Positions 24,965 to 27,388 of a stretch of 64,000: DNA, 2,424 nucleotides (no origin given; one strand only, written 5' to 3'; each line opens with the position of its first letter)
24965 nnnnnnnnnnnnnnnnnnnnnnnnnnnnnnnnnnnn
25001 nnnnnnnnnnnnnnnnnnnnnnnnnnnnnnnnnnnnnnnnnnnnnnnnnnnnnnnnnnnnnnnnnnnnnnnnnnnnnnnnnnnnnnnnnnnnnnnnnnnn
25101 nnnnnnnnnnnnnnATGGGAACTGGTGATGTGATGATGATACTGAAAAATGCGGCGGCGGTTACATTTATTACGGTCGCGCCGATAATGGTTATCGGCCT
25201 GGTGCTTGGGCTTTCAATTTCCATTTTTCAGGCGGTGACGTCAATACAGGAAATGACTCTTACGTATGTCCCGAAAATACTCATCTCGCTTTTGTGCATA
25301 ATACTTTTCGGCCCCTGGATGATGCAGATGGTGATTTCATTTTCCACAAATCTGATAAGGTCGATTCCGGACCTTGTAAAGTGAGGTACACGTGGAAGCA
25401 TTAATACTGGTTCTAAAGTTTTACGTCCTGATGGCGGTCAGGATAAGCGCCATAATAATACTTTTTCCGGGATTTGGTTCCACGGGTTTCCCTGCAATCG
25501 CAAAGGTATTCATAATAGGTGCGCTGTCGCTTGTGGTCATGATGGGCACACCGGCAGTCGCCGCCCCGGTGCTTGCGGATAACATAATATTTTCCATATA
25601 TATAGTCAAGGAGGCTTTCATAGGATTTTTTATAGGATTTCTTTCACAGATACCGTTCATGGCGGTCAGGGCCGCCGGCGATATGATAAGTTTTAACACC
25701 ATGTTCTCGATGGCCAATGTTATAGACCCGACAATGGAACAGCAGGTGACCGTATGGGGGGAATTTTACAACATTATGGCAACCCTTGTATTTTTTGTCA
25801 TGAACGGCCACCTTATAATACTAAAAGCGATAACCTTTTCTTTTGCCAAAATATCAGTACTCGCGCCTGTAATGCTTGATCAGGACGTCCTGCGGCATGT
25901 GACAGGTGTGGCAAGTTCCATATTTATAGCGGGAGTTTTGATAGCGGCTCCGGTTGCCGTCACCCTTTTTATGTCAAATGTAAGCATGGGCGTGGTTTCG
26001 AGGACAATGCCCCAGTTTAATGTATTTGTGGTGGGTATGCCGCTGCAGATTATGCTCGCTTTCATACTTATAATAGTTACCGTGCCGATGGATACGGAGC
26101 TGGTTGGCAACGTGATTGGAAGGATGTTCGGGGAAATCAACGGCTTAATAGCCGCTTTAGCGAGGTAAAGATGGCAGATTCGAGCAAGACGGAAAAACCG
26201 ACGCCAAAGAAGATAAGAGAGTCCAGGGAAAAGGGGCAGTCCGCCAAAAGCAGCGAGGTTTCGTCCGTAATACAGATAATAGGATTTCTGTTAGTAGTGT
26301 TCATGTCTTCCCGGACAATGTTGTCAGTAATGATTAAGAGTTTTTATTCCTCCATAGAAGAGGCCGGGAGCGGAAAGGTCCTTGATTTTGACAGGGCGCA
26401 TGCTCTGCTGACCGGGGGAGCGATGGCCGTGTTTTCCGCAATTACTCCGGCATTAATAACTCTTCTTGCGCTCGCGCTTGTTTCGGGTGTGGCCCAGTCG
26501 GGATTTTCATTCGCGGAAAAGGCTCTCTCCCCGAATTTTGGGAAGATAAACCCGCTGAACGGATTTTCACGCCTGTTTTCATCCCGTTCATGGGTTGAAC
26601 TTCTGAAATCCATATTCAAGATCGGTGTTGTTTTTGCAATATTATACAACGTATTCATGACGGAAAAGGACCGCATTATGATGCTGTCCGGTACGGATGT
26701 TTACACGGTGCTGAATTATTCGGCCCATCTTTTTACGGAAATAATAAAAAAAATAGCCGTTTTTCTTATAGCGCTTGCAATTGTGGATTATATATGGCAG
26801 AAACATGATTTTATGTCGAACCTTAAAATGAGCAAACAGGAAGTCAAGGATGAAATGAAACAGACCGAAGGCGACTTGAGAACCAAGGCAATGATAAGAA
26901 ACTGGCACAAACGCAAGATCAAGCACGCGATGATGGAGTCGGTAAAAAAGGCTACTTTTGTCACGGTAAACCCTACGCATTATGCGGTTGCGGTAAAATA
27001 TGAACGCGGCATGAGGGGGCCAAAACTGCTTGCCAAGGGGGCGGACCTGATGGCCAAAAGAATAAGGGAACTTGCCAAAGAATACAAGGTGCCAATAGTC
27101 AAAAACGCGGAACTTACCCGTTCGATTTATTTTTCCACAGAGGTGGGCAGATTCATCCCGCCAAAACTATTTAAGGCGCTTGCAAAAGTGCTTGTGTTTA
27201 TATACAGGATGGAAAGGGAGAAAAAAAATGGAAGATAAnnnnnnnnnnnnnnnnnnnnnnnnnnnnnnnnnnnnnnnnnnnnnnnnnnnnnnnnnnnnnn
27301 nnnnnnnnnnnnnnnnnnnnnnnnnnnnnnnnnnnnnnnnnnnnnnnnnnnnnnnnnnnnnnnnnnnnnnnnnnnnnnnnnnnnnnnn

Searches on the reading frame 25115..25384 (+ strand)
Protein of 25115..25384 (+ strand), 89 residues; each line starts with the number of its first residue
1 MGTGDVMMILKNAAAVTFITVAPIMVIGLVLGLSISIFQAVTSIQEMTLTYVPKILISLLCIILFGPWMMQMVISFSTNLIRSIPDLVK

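Call 5: search_protein_families(library=ncbifam, proteins=[window:25115-25384:+])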
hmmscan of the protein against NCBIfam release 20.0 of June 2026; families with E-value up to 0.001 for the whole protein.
window:25115-25384:+ (89 aa): 5 families
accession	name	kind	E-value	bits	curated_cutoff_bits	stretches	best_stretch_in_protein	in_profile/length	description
TIGR01402.1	fliQ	equivalog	1.7e-27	95.4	88.9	1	1-87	1-87/88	flagellar biosynthesis protein FliQ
NF004671.0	PRK06010.1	subfamily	1.3e-18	66.7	104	1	1-83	1-83/88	flagellar biosynthesis protein FliQ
TIGR01403.1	fliQ_rel_III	equivalog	4.2e-12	45.9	76.5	1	8-84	4-80/81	type III secretion system export apparatus subunit SctS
NF011861.0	PRK15333.1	equivalog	1.5e-08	35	108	1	16-81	15-79/86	EscS/YscS/HrcS family type III secretion system export apparatus protein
NF011877.0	PRK15350.1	equivalog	2.1e-06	28.1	104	1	15-81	15-81/88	EscS/YscS/HrcS family type III secretion system export apparatus protein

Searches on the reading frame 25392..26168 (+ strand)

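Call 5: search_protein_families(library=ncbifam, proteins=[window:25392-26168:+])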
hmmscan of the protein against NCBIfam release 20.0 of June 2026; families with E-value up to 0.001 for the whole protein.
window:25392-26168:+ (258 aa): 5 families
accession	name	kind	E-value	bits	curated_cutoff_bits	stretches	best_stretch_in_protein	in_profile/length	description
TIGR01400.1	fliR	equivalog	1.7e-50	172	168.6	1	11-250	4-242/245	flagellar biosynthetic protein FliR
NF009411.0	PRK12772.1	equivalog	2.8e-39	135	739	1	12-255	11-253/610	fused FliR family export protein/FlhB family type III secretion system protein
TIGR01401.1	fliR_like_III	equivalog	5.4e-28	98.2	163.05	1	4-233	4-232/253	type III secretion system export apparatus subunit SctT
NF011876.0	PRK15349.1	equivalog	4.8e-16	59.4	275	1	71-233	74-236/259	EscT/YscT/HrcT family type III secretion system export apparatus protein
NF009416.1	PRK12780.1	equivalog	2.5e-11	43.6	306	1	11-230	9-229/247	flagellar biosynthesis protein FliR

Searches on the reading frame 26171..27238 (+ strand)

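Call 5: search_protein_families(library=ncbifam, proteins=[window:26171-27238:+])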
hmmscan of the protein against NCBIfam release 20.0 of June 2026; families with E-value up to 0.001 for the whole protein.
window:26171-27238:+ (355 aa): 9 families
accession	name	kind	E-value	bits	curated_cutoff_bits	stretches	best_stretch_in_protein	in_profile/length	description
TIGR00328.1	flhB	equivalog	5.2e-102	341.6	349.25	1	5-350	2-347/348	flagellar biosynthesis protein FlhB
TIGR01404.2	FlhB_rel_III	equivalog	4.2e-89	299.3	358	1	6-346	2-340/341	type III secretion system export apparatus subunit SctU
NF009411.0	PRK12772.1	equivalog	1.8e-84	284.3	739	1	1-350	260-609/610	fused FliR family export protein/FlhB family type III secretion system protein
NF009364.0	PRK12721.1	equivalog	4e-71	240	381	1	4-352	2-348/352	EscU/YscU/HrcU family type III secretion system export apparatus switch protein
NF004950.0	PRK06298.1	equivalog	4.1e-58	197.2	434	1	5-353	3-350/360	type III secretion system protein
NF009117.0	PRK12468.1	equivalog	6.9e-57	193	712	1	2-354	5-357/386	flagellar biosynthesis protein FlhB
NF006017.0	PRK08156.1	equivalog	6.7e-52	176.9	394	1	4-353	2-344/367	EscU/YscU/HrcU family type III secretion system export apparatus switch protein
NF009412.0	PRK12773.1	equivalog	5.1e-42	143.9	886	1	3-344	300-642/649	flagellar biosynthesis protein FlhB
TIGR00789.1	flhB_rel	hypoth_equivalog_domain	9.4e-15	54.6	117.35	1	270-349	3-82/84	FlhB-like flagellar biosynthesis protein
